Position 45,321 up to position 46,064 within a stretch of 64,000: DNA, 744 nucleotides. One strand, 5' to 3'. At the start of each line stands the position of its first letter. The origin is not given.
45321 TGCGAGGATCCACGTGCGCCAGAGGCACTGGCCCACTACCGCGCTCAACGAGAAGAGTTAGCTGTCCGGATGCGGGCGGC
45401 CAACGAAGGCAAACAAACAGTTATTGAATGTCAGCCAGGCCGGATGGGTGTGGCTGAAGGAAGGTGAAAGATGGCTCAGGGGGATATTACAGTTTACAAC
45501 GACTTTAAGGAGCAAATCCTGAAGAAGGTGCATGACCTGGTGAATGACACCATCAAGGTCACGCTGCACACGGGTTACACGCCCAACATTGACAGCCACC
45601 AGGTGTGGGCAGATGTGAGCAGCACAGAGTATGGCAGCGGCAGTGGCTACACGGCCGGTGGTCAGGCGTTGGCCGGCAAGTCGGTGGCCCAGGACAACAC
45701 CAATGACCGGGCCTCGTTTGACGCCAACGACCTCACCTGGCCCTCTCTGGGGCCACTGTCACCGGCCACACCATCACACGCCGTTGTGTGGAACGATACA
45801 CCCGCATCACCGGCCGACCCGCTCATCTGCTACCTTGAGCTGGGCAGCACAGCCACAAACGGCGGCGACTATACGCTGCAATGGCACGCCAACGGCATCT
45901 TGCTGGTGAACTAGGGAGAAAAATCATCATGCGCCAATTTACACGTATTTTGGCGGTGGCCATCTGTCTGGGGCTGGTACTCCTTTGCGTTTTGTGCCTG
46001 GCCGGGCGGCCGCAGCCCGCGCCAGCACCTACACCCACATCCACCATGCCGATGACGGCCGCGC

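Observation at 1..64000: The palindromic octamer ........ is massively over-represented (HIP1-like), and even denser in the prophage than in the host flanks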

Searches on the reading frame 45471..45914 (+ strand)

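Call 54: search_protein_families(library=phrogs, proteins=[window:45471-45914:+], max_evalue=0.001)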
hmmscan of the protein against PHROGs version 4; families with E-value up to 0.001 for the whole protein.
window:45471-45914:+ (147 aa): 2 families
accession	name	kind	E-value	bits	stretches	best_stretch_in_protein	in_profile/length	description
phrog_644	-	unknown function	1.3e-32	114.1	1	1-144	1-140/174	-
phrog_26662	-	unknown function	4e-05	24.6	1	60-138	63-140/151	-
